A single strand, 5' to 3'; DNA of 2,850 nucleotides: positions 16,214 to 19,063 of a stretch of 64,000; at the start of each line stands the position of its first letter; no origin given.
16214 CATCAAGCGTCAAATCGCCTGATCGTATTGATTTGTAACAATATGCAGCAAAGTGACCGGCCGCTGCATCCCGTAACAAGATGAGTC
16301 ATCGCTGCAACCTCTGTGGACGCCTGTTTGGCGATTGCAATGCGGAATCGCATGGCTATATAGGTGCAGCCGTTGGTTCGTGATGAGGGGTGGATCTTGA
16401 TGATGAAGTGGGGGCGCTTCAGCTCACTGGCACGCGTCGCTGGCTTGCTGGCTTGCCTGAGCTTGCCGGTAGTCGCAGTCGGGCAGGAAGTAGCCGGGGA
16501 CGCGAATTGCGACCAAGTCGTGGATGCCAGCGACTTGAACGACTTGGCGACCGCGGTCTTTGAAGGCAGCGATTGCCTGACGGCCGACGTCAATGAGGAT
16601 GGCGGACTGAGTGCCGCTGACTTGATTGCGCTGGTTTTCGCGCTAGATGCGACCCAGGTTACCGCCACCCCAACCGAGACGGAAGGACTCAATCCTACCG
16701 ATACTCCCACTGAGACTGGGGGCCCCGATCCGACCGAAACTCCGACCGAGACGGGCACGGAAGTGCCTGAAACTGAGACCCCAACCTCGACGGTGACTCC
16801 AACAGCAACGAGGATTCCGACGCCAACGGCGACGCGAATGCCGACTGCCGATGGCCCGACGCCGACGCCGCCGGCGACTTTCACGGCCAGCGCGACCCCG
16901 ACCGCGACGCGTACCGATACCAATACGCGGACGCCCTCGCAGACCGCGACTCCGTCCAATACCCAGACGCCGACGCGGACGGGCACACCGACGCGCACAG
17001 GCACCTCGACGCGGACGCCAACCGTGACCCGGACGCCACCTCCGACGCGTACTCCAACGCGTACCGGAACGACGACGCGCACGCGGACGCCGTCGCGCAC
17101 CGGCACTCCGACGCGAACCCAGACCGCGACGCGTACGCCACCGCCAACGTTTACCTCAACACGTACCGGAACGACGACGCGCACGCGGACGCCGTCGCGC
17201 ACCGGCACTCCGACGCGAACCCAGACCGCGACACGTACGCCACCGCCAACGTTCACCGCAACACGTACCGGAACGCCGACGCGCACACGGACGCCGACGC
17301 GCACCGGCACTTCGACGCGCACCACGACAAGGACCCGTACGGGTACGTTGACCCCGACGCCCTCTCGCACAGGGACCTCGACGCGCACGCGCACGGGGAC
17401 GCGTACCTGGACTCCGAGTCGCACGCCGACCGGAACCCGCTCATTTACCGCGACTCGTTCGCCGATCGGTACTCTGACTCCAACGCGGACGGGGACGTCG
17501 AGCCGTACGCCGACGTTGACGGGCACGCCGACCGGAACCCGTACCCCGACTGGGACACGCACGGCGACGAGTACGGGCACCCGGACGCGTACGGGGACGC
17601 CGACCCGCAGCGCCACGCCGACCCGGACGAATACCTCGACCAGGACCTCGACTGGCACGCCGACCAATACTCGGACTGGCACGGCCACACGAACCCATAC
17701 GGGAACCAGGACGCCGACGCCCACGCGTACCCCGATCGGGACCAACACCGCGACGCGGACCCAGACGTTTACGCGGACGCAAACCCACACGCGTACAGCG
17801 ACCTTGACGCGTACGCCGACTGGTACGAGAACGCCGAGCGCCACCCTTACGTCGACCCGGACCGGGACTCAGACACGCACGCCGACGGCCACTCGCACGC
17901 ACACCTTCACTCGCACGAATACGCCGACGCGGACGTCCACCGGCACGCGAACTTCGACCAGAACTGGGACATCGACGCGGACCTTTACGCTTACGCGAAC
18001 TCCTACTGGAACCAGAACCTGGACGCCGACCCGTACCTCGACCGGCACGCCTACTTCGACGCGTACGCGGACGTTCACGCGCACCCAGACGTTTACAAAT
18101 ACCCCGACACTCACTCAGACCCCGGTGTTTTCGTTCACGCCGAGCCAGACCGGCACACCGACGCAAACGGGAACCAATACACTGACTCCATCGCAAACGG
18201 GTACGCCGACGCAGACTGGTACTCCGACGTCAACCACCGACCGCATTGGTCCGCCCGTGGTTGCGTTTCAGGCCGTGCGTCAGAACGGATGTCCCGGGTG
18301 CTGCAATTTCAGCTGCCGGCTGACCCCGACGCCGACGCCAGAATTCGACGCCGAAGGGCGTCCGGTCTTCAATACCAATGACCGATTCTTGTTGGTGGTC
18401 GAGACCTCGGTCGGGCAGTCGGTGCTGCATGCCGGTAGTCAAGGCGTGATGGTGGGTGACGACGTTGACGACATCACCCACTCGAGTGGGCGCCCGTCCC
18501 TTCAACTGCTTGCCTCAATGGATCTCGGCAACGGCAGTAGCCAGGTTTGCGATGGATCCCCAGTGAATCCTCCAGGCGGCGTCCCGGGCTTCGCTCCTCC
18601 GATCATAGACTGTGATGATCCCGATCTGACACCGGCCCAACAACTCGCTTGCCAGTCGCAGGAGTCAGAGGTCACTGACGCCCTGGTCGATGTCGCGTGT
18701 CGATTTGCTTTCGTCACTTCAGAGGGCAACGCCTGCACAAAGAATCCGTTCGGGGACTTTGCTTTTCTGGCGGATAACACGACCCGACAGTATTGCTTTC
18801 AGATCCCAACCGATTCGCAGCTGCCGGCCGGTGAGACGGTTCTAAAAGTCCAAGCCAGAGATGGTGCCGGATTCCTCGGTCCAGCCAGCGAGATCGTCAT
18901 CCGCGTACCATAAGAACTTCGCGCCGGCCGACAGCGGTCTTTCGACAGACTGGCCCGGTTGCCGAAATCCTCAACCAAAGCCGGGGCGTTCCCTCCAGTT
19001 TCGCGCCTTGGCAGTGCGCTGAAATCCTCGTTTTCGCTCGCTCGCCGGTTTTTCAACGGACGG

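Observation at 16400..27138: Two giant secreted proteins: dockerin-like N-terminus, ~500-aa Thr/Arg/Pro (TRT) polycationic spacer, shared novel C-terminal domain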

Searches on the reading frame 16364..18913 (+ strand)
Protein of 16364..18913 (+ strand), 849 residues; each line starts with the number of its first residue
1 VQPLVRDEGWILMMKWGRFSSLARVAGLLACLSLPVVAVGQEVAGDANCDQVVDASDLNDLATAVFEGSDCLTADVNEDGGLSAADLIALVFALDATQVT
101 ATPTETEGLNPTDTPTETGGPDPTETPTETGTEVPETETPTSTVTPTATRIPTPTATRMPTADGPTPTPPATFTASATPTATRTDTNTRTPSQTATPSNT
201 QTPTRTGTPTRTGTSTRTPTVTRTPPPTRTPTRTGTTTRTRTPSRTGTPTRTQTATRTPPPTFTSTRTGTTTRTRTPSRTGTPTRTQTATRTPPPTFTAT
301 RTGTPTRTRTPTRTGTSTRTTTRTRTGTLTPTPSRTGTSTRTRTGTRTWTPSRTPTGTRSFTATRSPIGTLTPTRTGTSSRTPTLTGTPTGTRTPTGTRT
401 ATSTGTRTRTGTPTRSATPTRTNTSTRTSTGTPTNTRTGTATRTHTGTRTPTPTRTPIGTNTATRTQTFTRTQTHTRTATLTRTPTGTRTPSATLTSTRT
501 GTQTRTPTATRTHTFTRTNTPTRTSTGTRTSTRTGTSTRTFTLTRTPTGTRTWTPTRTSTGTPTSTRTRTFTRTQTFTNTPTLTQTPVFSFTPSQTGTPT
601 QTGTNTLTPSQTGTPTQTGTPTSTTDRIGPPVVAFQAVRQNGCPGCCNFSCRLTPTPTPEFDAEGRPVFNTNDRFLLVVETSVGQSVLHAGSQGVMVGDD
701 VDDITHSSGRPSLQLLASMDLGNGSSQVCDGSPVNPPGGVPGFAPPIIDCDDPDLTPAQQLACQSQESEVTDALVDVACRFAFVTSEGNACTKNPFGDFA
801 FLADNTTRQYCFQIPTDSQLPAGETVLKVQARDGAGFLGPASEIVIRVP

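Call 3: search_protein_families(library=pfam, proteins=[window:16364-18913:+], max_evalue=1)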
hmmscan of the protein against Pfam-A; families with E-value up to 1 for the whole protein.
window:16364-18913:+ (849 aa): 1 family
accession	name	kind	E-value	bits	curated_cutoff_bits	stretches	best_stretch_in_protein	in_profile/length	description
PF00404.24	Dockerin_1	-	0.03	15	22.9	1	44-90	1-52/57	Dockerin type I domain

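Call 4: search_protein_families(library=ncbifam, proteins=[window:16364-18913:+], max_evalue=1)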
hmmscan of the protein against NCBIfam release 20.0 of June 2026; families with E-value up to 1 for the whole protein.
window:16364-18913:+ (849 aa): 0 families

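Call 68: list_cluster_members(proteins=[window:16400-18910:+, window:16403-18910:+, window:24958-27135:+, window:16216-17844:-, window:24487-26445:-, window:17441-18196:-, window:24813-25535:-, window:25578-26195:-])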
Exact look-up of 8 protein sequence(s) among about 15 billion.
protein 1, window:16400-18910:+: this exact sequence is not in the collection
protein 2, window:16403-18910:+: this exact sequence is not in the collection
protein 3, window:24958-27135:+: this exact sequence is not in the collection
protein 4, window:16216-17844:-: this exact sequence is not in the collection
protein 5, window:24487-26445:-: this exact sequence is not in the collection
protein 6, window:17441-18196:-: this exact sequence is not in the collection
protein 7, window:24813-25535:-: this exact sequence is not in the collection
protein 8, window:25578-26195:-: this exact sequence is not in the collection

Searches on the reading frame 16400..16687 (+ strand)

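Call 37: search_protein_families(library=pfam, max_evalue=1, proteins=[window:16400-16687:+])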
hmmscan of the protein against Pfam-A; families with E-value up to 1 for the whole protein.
seq(96 aa): 1 family
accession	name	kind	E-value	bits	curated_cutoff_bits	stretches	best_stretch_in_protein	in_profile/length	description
PF00404.24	Dockerin_1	-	0.0026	18.3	22.9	1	32-78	1-52/57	Dockerin type I domain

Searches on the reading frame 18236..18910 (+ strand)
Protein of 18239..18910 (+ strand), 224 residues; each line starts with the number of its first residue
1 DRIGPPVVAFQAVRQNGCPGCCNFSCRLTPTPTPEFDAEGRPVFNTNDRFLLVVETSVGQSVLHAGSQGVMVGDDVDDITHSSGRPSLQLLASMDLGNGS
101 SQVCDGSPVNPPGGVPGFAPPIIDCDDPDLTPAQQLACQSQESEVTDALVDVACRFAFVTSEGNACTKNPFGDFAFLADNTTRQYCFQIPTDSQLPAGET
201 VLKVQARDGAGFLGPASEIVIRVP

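Call 12: find_homologous_proteins(query=window:18239-18910:+, max_evalue=0.01)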
Query seq(224 aa) (224 aa): 21 proteins with E <= 0.01 among 244 candidates.
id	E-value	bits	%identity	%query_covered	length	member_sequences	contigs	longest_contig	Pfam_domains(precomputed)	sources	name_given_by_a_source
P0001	8.3e-97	341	100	69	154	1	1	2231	-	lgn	-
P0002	6.1e-89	316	63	100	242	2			-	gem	-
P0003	3.8e-84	300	62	97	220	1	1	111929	-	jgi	jgi:hypothetical protein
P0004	1.6e-79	285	62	93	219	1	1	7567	-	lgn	-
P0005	3.5e-77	277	60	95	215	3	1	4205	-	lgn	-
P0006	3.4e-68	248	56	98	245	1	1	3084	-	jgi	jgi:hypothetical protein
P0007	3.6e-67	244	58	88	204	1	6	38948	-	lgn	-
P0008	2.6e-62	229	57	83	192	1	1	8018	-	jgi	jgi:hypothetical protein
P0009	6.1e-61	224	59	78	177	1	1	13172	-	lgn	-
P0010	2.2e-53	199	54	88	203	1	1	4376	-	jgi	jgi:hypothetical protein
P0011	8.5e-52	194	61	66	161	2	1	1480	-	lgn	-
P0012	2.2e-49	186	54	78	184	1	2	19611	-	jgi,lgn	-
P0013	7.3e-42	162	51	76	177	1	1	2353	-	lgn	-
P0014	4.4e-35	139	44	99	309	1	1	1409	PF00404.25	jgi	-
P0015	1.6e-31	128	43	92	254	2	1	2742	-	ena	-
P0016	3.9e-24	104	37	92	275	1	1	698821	-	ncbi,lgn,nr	ncbi:MAG: hypothetical protein KatS3mg077_2688 [Candidatus Binatia bacterium]|nr:MAG: hypothetical p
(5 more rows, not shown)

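Call 13: search_solved_structures(query=window:18239-18910:+, max_evalue=10)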
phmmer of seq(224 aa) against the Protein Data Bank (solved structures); distinct sequences matched with E-value up to 10: 2.
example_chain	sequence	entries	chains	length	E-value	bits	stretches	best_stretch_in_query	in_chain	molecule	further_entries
4d3x_A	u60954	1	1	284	0.73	12.7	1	78-144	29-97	LEGUMAIN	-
4d3y_A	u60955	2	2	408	0.92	12.3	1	78-144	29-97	LEGUMAIN | PROLEGUMAIN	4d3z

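Call 15: find_encoding_contigs(protein=P0003, flank=10000, max_places=3)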
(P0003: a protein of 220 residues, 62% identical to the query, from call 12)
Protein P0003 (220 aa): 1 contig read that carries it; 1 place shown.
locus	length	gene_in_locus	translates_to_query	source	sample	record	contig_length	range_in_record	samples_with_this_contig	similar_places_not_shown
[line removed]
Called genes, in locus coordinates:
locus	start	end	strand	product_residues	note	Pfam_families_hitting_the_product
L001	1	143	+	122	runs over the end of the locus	-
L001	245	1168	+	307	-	PF00106:adh_short, PF08659:KR, PF13561:adh_short_C2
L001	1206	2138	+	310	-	PF00106:adh_short, PF08659:KR, PF13561:adh_short_C2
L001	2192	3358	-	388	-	PF22025:ThiI_fer, PF02926:THUMP, PF02568:ThiI, PF06508:QueC (faint)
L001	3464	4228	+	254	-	PF00218:IGPS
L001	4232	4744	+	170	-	PF00293:NUDIX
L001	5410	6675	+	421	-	PF00149:Metallophos, PF12850:Metallophos_2 (weak)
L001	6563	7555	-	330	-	PF02481:DNA_processg_A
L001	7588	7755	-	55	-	-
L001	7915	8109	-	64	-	-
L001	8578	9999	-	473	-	-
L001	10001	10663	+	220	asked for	-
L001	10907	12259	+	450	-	-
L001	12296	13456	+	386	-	-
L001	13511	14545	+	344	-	-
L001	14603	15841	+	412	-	-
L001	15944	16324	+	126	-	PF00072:Response_reg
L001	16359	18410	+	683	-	-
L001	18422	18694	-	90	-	PF15731:MqsA_antitoxin (weak), PF13443:HTH_26 (faint), PF20432:Xre-like-HTH (faint), PF13560:HTH_31, PF12844:HTH_19 (weak), PF01381:HTH_3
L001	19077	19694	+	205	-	-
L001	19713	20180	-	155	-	-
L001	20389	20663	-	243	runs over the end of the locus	PF01812:5-FTHF_cyc-lig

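Call 16: find_encoding_contigs(protein=P0016, flank=10000, max_places=3)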
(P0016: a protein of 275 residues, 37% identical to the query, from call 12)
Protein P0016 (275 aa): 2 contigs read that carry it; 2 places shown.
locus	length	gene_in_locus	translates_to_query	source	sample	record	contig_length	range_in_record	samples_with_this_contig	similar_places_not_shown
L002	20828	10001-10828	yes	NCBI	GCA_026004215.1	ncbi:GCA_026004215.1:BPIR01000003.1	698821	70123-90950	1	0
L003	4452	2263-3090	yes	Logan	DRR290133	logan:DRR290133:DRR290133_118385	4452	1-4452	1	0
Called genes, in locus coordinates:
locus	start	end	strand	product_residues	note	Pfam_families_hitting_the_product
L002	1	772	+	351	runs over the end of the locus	PF00140:Sigma70_r1_2, PF04542:Sigma70_r2, PF04539:Sigma70_r3 (weak), PF04545:Sigma70_r4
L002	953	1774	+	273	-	PF00561:Abhydrolase_1, PF12146:Hydrolase_4, PF12697:Abhydrolase_6, PF03096:Ndr (weak), PF08386:Abhydrolase_4 (weak)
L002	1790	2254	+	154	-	PF01243:PNPOx_N, PF12900:Pyridox_ox_2 (weak)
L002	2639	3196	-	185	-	-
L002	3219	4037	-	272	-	-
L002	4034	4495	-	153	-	-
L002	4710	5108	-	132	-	-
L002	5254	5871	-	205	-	-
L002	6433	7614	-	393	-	-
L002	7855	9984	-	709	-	-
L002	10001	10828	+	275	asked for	-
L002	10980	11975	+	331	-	-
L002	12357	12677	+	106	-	-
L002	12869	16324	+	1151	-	PF02415:Chlam_PMP (faint), PF00036:EF-hand_1 (faint)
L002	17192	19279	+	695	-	-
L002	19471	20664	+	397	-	PF20943:DUF4785_3rd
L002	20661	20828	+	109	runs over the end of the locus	-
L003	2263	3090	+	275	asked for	-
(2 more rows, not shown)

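Call 32: predict_structure(alignment_id=A1)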
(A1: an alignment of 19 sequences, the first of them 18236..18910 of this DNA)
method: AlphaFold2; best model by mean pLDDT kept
length: 225 residues; sequences in the alignment: 19
mean_pLDDT: 70.2   pTM: 0.68
mean pLDDT of the five models: 70.2, 68.0, 66.5, 65.7, 62.6
residues with pLDDT >= 90: 27; 70-90: 102; 50-70: 45; < 50: 51
segments of 3 or more residues with pLDDT < 50: 66-73, 75-85, 98-122, 146-152
pLDDT, mean of each block of 10 residues (from residue 1): 76 87 72 83 87 85 51 42 54 58 41 44 69 84 55 60 86 89 83 70 78 81 87
secondary structure, 60 per line:
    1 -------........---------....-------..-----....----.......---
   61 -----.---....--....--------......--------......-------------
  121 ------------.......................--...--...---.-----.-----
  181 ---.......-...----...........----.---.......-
elements in order: E8-15 H25-28 E43-46 E51-57 E70-73 E76-79 E88-93 H102-107 H133-155 E158-160 E184-190 E199-209 E218-224

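Call 41: search_protein_representatives(alignment_id=A1)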
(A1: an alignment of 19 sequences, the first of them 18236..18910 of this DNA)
Query: 19 sequences, 227 profile positions. Proteins with E-value up to 0.001 (for the whole library): 608; up to 1e-10: 510; up to 1e-30: 318. The best 150 are listed.
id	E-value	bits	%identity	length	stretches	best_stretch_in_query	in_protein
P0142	1.4e-171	583.9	-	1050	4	15-223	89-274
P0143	5.7e-132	454.3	-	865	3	16-224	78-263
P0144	1.7e-124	429.8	-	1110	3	13-226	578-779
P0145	6.9e-124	427.9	-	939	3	6-224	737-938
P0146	1.0e-113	394.6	-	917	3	3-224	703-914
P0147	2.3e-88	311.6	-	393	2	46-225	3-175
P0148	1.7e-86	305.5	-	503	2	3-224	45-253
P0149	6.0e-86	303.7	-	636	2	2-223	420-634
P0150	6.7e-86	303.6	-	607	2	8-224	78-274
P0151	7.0e-86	303.5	-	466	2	13-225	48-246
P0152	1.3e-85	302.6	-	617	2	13-224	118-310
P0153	3.8e-84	297.8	-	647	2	18-223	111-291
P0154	4.8e-84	297.5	-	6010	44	191-225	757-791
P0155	3.5e-83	294.7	-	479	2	4-224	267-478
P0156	6.0e-83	293.9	-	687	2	4-224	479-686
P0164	1.1e-80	286.5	-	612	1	10-225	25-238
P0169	6.8e-79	280.6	-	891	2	6-223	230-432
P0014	3.3e-75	268.6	-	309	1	6-223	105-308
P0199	1.0e-64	234.3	-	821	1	4-225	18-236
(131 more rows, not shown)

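Call 43: search_protein_families(library=pfam, max_evalue=0.001, proteins=[P0142, P0143, P0144, P0145, P0146, P0149, P0150, P0164, P0169, P0199])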
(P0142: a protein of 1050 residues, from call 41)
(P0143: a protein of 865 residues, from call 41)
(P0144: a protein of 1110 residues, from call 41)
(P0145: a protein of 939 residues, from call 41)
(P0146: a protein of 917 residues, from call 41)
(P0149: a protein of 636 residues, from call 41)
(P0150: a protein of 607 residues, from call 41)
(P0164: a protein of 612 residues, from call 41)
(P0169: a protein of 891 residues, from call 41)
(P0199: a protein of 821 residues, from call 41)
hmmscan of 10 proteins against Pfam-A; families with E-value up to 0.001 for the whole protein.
P0142 (1050 aa): 2 families
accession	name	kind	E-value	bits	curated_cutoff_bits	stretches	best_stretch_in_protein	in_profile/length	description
PF02494.22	HYR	-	1.4e-05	25.7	21.7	0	788-815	53-79/81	HYR domain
PF00404.24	Dockerin_1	-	0.00053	20.6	22.9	1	35-85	2-55/57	Dockerin type I domain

P0143 (865 aa): 1 family
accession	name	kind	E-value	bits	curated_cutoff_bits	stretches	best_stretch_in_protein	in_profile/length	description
PF00404.24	Dockerin_1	-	1.8e-05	25.3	22.9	1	20-69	2-54/57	Dockerin type I domain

P0144 (1110 aa): 0 families

P0145 (939 aa): 0 families

P0146 (917 aa): 0 families

P0149 (636 aa): 1 family
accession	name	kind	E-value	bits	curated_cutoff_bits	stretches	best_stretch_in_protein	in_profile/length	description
PF00404.24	Dockerin_1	-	0.00059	20.4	22.9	0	23-65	2-49/57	Dockerin type I domain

P0150 (607 aa): 0 families

P0164 (612 aa): 1 family
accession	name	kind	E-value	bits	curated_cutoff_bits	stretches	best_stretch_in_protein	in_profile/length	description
PF00404.24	Dockerin_1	-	1.3e-06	28.9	22.9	1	359-409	2-52/57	Dockerin type I domain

P0169 (891 aa): 0 families

P0199 (821 aa): 2 families
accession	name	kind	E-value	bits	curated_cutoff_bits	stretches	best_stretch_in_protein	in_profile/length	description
PF13620.12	CarboxypepD_reg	-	7.7e-06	26.6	32.3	1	334-389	1-58/82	Carboxypeptidase regulatory-like domain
PF00404.24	Dockerin_1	-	0.0003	21.4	22.9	1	395-439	10-54/57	Dockerin type I domain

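Call 52: find_related_loci(query=A4, collection=genome_contigs, flank=4000)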
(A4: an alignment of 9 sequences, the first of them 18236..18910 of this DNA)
Query A4 (225 aa) in genome_contigs; peptide patterns used: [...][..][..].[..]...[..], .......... (x = any residue, [..] = any of these).
85 stretches matched a pattern; 9 encode a relative of the query (tblastn E <= 1e-3); 9 distinct loci.
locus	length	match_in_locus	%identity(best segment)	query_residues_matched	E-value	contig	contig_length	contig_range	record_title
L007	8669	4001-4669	62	2-225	3e-92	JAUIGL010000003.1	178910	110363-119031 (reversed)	MAG: bacterium isolate Co_bin.149 NODE_888_length_178910_cov_2.282683, whole genome shotgun sequence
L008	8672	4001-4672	63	2-225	2e-91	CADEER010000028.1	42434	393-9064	uncultured bacterium isolate Bacteria sp. RBC016 genome assembly, contig: MAG016_28, whole genome shotgun sequence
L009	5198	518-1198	61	2-224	1e-90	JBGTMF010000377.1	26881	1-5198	MAG: Thermodesulfobacteriota bacterium isolate JTS-RE355 k141_11246109, whole genome shotgun sequence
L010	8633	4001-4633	46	3-224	1e-53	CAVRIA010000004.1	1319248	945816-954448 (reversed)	MAG: uncultured bacterium isolate MFD05684.bin.1.163 genome assembly, contig: contig_14863, whole genome shotgun sequenc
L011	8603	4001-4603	47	7-224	3e-51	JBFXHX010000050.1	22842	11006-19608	MAG: Candidatus Binatia bacterium isolate CA_2019_TPIn_197 NODE_7262_length_22842_cov_8.054413_TPIn, whole genome shotgu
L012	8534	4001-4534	49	7-200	9e-49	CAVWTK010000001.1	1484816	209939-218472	MAG: uncultured bacterium isolate MFD05442.bin.2.281 genome assembly, contig: contig_10185, whole genome shotgun sequenc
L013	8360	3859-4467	43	5-224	1e-48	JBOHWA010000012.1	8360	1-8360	MAG: Candidatus Binatia bacterium isolate H1-B2_metabat2.bin.22_sub k127_113533, whole genome shotgun sequence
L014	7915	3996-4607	46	5-224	1e-46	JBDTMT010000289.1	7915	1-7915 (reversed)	MAG: bacterium isolate cluster3_bin.132 NODE_45238_length_7915_cov_6.442494, whole genome shotgun sequence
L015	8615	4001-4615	44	7-224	3e-47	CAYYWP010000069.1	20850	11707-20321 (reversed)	MAG TPA_asm: uncultured Candidatus Binatia bacterium isolate SRP237561_co1_359 genome assembly, contig: NODE_4141_length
